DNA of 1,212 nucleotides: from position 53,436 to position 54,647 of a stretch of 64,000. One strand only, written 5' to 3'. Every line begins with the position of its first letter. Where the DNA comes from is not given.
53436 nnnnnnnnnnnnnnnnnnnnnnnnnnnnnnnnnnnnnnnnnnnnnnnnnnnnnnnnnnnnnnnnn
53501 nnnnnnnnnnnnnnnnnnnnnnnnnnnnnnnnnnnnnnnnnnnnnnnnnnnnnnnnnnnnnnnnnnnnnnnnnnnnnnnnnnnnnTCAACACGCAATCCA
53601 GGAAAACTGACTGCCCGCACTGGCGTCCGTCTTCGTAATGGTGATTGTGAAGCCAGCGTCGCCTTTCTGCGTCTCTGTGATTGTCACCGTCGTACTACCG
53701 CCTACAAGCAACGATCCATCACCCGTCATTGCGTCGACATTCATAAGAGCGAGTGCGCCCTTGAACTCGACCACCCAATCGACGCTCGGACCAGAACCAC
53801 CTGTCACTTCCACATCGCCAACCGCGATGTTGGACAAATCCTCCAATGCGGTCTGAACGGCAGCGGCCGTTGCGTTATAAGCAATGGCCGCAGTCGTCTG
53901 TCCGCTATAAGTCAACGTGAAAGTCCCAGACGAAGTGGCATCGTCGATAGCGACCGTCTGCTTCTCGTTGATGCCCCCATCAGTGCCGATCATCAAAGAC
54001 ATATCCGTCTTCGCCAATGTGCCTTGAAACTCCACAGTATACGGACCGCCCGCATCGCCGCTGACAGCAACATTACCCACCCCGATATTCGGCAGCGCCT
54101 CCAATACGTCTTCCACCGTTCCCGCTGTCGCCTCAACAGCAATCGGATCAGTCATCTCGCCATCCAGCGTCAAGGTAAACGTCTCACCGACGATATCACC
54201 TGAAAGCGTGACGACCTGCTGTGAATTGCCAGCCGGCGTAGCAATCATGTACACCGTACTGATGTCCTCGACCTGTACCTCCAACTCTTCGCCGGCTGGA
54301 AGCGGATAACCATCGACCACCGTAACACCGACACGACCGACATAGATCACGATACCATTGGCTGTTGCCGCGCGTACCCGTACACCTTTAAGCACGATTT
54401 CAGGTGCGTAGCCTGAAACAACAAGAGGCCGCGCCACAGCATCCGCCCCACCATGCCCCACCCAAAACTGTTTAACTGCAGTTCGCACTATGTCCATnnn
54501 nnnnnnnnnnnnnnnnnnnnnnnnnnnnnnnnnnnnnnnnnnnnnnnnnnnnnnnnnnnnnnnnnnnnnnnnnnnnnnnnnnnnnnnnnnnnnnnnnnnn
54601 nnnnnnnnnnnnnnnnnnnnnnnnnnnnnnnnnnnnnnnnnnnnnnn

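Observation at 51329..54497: Unusual gene insert between portal and scaffold: a double-Ig protein, a collagen-like fibre and a 7-bladed beta-propeller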

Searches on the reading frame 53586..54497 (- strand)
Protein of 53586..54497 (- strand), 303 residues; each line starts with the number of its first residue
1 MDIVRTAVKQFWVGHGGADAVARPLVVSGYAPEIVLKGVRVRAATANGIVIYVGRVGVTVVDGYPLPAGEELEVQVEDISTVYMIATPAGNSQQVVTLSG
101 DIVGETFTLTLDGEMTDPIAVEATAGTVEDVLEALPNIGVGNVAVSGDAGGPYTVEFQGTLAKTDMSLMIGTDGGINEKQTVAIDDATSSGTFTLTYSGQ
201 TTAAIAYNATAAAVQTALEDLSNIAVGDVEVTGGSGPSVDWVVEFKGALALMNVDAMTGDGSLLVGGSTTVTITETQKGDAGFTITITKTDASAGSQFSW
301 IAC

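Call 3: search_protein_families(library=pfam, proteins=[window:53586-54497:-], max_evalue=0.01)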
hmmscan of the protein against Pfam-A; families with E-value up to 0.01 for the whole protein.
window:53586-54497:- (303 aa): 1 family
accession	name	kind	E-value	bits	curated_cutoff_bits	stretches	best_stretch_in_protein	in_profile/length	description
PF10342.15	Kre9_KNH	-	0.0022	19.1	24.6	0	148-204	9-68/94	Kre9/KNH-like N-terminal Ig-like domain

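Call 4: search_protein_families(library=phrogs, proteins=[window:53586-54497:-], max_evalue=0.01)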
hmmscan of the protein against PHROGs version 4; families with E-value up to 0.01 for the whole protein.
window:53586-54497:- (303 aa): 6 families
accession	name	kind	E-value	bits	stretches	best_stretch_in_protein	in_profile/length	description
phrog_10909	-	tail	1.9e-21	77.8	2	86-172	197-283/290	major tail protein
phrog_2839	-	tail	3.1e-19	69.8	2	92-164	60-132/581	tail sheath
phrog_5042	-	unknown function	1.2e-16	62.1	2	100-200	121-219/227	-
phrog_792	-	tail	1e-08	35.8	1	180-260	262-344/350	major tail protein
phrog_1260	-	tail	8.2e-08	32.9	1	166-223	42-98/320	minor tail protein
phrog_117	-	tail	0.0023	18.4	0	173-246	210-297/319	major tail protein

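Call 19: find_homologous_proteins(query=window:53589-54497:-)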
Query window:53589-54497:- (303 aa): 2344 proteins with E <= 0.001 among 8000 candidates; the best 120 are listed.
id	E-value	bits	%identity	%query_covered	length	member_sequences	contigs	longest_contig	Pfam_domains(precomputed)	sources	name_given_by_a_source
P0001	1.4e-184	630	100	100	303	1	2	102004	-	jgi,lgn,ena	jgi:hypothetical protein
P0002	8.3e-145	500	53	95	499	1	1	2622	-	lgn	-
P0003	2.8e-139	481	68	85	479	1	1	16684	-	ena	-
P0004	7.2e-139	480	62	85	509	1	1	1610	-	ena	-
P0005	1.7e-129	449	72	99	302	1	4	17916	-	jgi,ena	-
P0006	2.1e-128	446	62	85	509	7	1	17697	-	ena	-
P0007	1.6e-127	443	59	85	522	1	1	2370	-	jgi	jgi:hypothetical protein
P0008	1.1e-121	424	71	92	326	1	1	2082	-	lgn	-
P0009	1.6e-116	407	68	85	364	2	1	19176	-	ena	-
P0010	3.6e-114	399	66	100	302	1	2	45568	-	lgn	-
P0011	1.4e-106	374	54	95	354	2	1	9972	-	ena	-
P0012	9.8e-105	368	53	92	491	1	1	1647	-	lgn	-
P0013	1.9e-103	364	59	85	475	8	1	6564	-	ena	-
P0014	2.7e-103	363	50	83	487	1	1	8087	-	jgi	jgi:hypothetical protein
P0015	2.4e-102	360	61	100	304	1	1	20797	-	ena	-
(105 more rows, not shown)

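Call 44: predict_structure(alignment_id=A3)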
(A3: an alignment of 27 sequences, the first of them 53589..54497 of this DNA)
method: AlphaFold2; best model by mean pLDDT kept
length: 303 residues; sequences in the alignment: 27
mean_pLDDT: 91.8   pTM: 0.76
mean pLDDT of the five models: 91.8, 91.4, 91.0, 90.8, 90.1
residues with pLDDT >= 90: 237; 70-90: 49; 50-70: 13; < 50: 4
segments of 3 or more residues with pLDDT < 50: 1-3
pLDDT, mean of each block of 10 residues (from residue 1): 56 92 87 74 95 96 97 90 95 94 84 96 96 97 96 97 97 90 96 97 97 97 96 88 93 91 96 89 90 96 87
secondary structure, 60 per line:
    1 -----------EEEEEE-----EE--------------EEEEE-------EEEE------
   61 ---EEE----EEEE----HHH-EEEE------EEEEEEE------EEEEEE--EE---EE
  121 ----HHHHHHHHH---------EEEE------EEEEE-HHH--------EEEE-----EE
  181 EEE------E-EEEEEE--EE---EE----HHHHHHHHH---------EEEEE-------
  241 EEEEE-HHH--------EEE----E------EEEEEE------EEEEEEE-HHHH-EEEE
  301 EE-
elements in order: E12-17 E39-43 E51-54 E64-66 E71-74 E83-86 E93-99 E106-111 H125-133 E143-146 E153-157 E170-173 E179-183 E192-197 H211-219 E229-233 E241-245 E258-260 E272-277 E284-290 H292-295 E297-302

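Call 46: fold_search(model_id=the predicted structure, library=pdb)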
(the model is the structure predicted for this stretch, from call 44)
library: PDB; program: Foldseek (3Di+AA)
matches with E <= 10: 516; with E <= 0.001: 6
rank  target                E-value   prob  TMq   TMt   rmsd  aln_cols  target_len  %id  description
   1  9d93_Mc               1.8e-11  1.00  0.35  0.17  19.3       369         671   21  Mycobacteriophage Bxb1 tail tip - Composite map and model (released 2024-09-25)
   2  9d93_Md               5.7e-11  1.00  0.33  0.16  22.8       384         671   22  Mycobacteriophage Bxb1 tail tip - Composite map and model (released 2024-09-25)
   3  9d93_Ma               1.1e-10  1.00  0.34  0.16  23.4       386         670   21  Mycobacteriophage Bxb1 tail tip - Composite map and model (released 2024-09-25)
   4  9d9x_Ha               4.8e-05  1.00  0.27  0.21  24.4       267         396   18  Mycobacteriophage Bxb1 Capsid - Composite map and model (released 2024-09-25)
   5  9d9w_Aa               6.3e-05  1.00  0.28  0.22  20.1       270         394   17  Mycobacteriophage Bxb1 C1 Capsid and Portal - Composite map and model (released 2024-10-09)
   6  8giu_1                8.3e-04  0.99  0.22  0.29  25.2       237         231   14  Mycobacterium phage Patience (released 2023-05-24)
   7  9d93_Ja               3.5e-03  0.72  0.22  0.24  21.4       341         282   12  Mycobacteriophage Bxb1 tail tip - Composite map and model (released 2024-09-25)
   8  9d93_Jb               5.5e-03  0.85  0.24  0.26  21.1       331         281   15  Mycobacteriophage Bxb1 tail tip - Composite map and model (released 2024-09-25)
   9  9d94_Jd               1.6e-02  0.51  0.21  0.23  20.4       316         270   12  Mycobacteriophage Bxb1 portal and connector assembly - Composite map and model (released 2024-09-25)
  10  7anm_C                3.9e-02  0.06  0.13  0.09  24.0       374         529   11  Nudaurelia capensis omega virus capsid: virus-like particles expressed in Nicotiana benthamiana (released 2021-08-25)
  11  9m67_A                4.8e-02  0.20  0.18  0.14  20.0       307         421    7  the flagellar filament cap FliD in complex with FliC (released 2025-12-03)
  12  2vve_A                5.3e-02  0.30  0.20  0.24  20.2       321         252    8  Crystal structure of the stem and receptor binding domain of the spike protein P1 from bacteriophage PM2 (released 2008-09-16)
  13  9d94_Jb               5.6e-02  0.51  0.25  0.28  20.5       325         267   14  Mycobacteriophage Bxb1 portal and connector assembly - Composite map and model (released 2024-09-25)
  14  9d94_Jh               8.6e-02  0.23  0.21  0.24  21.9       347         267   12  Mycobacteriophage Bxb1 portal and connector assembly - Composite map and model (released 2024-09-25)
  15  4mng_E                8.6e-02  0.15  0.16  0.20  19.7       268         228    8  Structure of the DP10.7 TCR with CD1d-sulfatide (released 2013-12-18)
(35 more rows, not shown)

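Call 52: search_solved_structures(query=A3, max_evalue=1, show_alignments=3)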
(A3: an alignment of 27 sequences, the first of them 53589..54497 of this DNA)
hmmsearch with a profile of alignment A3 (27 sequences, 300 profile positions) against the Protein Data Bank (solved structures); distinct sequences matched with E-value up to 1: 4.
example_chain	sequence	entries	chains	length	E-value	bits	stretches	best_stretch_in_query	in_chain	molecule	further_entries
9d93_Ma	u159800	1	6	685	2.5e-34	122.1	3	89-268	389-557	Tail tip cage, gp23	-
9d9w_Aa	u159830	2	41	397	9.5e-09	38.2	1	180-259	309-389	Major capsid protein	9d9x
9d93_Ja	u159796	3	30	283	0.0016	21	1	186-239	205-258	Tail tube, gp19 | Major tail protein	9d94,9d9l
4j9j_A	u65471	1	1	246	0.032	16.7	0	74-118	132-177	Imidazole glycerol phosphate synthase subunit HisF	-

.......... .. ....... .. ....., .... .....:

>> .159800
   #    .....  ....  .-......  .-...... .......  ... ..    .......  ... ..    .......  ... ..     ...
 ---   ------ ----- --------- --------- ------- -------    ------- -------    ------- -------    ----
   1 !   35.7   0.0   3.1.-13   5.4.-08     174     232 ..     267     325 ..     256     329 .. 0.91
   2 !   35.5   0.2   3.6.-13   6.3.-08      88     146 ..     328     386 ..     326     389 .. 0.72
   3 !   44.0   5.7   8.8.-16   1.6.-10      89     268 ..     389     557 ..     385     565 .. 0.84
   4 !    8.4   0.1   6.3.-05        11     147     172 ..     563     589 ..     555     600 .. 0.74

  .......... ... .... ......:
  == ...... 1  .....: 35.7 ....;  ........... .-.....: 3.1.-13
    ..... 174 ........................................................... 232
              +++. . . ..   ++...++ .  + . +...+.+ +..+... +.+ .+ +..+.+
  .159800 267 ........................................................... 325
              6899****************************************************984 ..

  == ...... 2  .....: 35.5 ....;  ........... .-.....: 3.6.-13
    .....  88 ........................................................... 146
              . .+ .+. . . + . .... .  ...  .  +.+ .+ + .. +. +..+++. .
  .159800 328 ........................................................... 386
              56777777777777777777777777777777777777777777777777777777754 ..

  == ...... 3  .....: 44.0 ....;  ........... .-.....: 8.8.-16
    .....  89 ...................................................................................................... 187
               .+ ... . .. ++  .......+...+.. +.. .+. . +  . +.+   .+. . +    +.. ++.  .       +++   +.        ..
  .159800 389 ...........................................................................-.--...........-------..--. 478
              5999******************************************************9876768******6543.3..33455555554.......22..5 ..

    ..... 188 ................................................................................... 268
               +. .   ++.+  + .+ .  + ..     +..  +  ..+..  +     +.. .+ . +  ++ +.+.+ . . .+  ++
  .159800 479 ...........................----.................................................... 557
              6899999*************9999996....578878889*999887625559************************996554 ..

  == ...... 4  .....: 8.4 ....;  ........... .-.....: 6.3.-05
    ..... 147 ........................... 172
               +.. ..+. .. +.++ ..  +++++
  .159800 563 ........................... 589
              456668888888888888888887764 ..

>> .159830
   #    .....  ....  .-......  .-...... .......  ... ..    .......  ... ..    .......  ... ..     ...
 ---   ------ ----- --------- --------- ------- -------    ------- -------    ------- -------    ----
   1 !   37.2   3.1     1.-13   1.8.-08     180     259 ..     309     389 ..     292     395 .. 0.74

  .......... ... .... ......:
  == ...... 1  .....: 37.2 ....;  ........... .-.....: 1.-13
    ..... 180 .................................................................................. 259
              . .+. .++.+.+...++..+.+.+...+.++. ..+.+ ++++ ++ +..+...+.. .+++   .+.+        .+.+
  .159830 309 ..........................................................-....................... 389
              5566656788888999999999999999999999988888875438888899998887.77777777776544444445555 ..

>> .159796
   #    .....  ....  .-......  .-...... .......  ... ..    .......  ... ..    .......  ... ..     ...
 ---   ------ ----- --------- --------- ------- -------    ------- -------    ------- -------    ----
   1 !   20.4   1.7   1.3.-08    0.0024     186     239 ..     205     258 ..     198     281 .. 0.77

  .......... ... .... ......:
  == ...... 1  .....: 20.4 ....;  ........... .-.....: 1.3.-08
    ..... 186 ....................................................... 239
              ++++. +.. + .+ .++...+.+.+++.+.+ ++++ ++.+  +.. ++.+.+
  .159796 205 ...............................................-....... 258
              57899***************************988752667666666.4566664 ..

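Call 59: search_dna_similar(query=window:53589-54497:-, collection=phages, mode=protein, max_rows=40, rows=spread)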
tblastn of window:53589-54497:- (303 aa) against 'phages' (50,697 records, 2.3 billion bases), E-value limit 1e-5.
Records with a match: 335; places in all: 337; records where one place covers at least 80% of the query: 0.
Best place of each record, by identity: <60% 335.
By first word of the organism name: Mycobacterium 325; Gordonia 6; Microcystis 2; Nocardia 1; Mycolicibacterium 1.
By host as written in the record: Mycobacterium smegmatis mc2 155 232; Mycobacterium smegmatis mc#155 42; Mycobacterium smegmatis mc2155 12; Mycobacterium sp. 8; - 7; Gordonia terrae 3612 6; Mycobacterium 3; Mycobacterium smegmatis 3; and 15 more.
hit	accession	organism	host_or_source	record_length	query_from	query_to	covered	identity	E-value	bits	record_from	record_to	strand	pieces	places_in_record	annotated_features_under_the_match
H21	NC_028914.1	Mycobacterium phage Sheen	Mycobacterium smegmatis mc2 155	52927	91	287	65%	35.1%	4e-13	76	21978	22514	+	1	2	28: tail sheath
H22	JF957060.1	Mycobacterium phage Timshel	Mycobacterium smegmatis mc2 155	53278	91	287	65%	33.5%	4e-11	69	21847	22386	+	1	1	27: minor tail protein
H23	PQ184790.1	Mycobacterium phage Dove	Mycobacterium smegmatis mc2 155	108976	87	196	36%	39.2%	3e-8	61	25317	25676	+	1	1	33: minor tail protein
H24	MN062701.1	Mycobacterium phage Dallas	Mycobacterium smegmatis mc2 155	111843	87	196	36%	39.2%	1e-7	59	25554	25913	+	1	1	34: minor tail protein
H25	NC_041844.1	Mycobacterium phage Optimus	Mycobacterium smegmatis mc2 155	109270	87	196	36%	38.4%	9e-7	56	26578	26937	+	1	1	34: tail sheath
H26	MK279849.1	Mycobacterium phage Duke13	Mycobacterium smegmatis mc2 155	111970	87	196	36%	38.4%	9e-7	56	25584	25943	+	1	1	32: minor tail protein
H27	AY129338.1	Mycobacterium phage Omega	Mycobacterium sp.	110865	87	192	35%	36.1%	1e-7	59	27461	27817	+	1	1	35: hypothetical protein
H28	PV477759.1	Mycobacterium phage JIND1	Mycobacterium sp.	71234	89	173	28%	43.7%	1e-6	56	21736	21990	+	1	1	hypothetical protein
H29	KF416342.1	Mycobacterium phage Papyrus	Mycobacterium smegmatis mc2 155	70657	94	173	26%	44.4%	4e-6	54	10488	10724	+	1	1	15: hypothetical protein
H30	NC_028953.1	Mycobacterium phage MiaZeal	Mycobacterium smegmatis mc2 155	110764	109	192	28%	41.9%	4e-7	57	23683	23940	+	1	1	33: tail sheath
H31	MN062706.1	Mycobacterium phage Heathen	Mycobacterium smegmatis mc2 155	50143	94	188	31%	35.2%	2e-7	58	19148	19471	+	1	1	26: minor tail protein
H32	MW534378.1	Gordonia phage Cashline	Gordonia terrae 3612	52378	71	172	34%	32.5%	7e-6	54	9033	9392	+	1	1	14: major tail protein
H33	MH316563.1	Mycobacterium phage Hookmount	Mycobacterium smegmatis mc2 155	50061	94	173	26%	40.0%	7e-7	57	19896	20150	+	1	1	27: minor tail protein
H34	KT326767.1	Mycobacterium phage Texage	Mycobacterium smegmatis mc2 155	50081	94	173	26%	40.0%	7e-7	57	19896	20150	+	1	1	minor tail protein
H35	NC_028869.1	Mycobacterium phage HyRo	Mycobacterium smegmatis mc2 155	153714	94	162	23%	44.9%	1e-6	56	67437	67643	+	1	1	tail sheath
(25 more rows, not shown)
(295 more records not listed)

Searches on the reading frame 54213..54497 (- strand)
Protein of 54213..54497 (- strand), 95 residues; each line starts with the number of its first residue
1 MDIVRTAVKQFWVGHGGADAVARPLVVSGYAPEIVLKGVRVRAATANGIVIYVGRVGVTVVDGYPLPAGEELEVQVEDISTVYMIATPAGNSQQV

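Call 90: search_protein_representatives(protein=window:54213-54497:-)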
Query: 95 residues. Proteins with E-value up to 0.001 (for the whole library): 200; up to 1e-10: 31; up to 1e-30: 3. The best 150 are listed.
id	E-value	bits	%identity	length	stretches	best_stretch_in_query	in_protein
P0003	2.7e-40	152.4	79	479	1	1-95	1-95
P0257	1.5e-35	137.3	73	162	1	1-94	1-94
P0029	1.2e-34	134.4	79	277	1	10-95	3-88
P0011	8.6e-28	112.4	64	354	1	1-95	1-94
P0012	1.9e-25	104.9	59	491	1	1-95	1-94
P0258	6.2e-23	96.9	63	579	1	10-94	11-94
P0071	1.4e-22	95.8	56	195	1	1-95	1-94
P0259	9.6e-22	93.1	55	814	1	4-95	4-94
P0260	1.7e-21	92.4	51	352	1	1-94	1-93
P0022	2.3e-20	88.7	56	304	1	1-94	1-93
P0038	4.5e-19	84.6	54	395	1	1-94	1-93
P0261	2.5e-18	82.2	44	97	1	1-91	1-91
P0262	5.2e-18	81.2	75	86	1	36-95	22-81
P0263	6.4e-17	77.7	53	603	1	1-94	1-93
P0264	1.9e-16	76.2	58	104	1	1-80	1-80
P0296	3.5e-07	46.5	35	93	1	1-92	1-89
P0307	1.7e-06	44.3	33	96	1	12-92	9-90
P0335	4.5e-05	39.8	33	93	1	8-90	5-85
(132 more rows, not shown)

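Call 91: find_encoding_contigs(protein=P0296, flank=6000, max_places=2)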
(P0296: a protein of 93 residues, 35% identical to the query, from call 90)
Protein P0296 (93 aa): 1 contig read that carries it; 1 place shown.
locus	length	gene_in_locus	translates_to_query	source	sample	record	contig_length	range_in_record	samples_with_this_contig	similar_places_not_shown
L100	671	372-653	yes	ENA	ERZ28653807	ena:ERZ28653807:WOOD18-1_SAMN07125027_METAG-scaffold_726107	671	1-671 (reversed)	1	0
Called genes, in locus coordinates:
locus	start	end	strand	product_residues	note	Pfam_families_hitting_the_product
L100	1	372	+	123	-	?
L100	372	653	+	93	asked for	-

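Call 92: find_encoding_contigs(protein=P0307, flank=6000, max_places=2)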
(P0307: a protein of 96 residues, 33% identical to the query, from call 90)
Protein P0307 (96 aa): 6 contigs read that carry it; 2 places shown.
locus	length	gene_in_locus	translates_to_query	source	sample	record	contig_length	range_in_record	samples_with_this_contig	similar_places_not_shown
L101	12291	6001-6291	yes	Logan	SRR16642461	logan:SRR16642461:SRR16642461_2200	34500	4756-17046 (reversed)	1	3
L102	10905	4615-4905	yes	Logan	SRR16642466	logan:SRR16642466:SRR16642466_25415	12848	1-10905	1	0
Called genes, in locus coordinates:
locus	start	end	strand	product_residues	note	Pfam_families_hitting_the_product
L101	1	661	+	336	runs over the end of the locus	-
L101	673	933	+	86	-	-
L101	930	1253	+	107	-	-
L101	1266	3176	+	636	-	-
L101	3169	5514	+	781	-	PF14890:Intein_splicing (weak)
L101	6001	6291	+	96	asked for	-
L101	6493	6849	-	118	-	PF01797:Y1_Tnp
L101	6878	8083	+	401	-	PF12323:HTH_OrfB_IS605, PF01385:OrfB_IS605, PF07282:Cas12f1-like_TNB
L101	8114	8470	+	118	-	-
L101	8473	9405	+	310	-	-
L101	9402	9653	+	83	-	-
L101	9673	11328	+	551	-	-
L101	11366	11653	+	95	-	-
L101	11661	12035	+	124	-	-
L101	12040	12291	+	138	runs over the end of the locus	-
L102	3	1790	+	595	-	?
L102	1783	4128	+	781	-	PF14890:Intein_splicing (weak)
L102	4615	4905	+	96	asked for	-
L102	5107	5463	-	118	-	PF01797:Y1_Tnp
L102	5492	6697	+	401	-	PF12323:HTH_OrfB_IS605, PF01385:OrfB_IS605, PF07282:Cas12f1-like_TNB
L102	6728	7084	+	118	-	-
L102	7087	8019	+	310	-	-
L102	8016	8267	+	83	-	-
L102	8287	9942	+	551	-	-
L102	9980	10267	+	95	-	-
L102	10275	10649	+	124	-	-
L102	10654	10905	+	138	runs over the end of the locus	-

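Call 93: find_encoding_contigs(protein=P0335, flank=6000, max_places=2)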
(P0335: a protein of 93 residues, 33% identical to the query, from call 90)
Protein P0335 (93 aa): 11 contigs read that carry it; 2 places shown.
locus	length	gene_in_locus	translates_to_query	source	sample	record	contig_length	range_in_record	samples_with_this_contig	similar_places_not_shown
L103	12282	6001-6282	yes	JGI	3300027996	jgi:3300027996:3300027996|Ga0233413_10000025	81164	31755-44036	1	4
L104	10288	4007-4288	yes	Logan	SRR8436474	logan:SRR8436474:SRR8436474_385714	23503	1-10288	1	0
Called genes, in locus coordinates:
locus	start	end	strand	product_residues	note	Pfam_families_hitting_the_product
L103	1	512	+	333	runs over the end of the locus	-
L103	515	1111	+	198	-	PF00085:Thioredoxin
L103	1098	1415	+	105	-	-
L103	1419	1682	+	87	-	-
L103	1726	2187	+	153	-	-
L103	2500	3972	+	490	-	PF05876:GpA_ATPase, PF20454:GpA_nuclease (weak)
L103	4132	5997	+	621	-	-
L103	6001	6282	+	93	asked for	-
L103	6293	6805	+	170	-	PF20557:DnaT_2 (faint)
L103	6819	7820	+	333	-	-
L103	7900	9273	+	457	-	-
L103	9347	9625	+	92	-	-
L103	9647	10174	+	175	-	-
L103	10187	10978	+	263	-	-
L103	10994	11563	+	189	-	-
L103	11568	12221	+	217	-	-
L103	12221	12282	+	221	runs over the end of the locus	-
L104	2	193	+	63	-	?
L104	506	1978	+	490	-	PF05876:GpA_ATPase, PF20454:GpA_nuclease (weak)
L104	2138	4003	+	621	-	-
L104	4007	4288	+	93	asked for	-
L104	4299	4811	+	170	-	PF20557:DnaT_2 (faint)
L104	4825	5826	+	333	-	-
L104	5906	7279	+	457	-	-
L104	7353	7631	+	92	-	-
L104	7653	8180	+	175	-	-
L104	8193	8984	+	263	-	-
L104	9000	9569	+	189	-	-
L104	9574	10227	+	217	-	-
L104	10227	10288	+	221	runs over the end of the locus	-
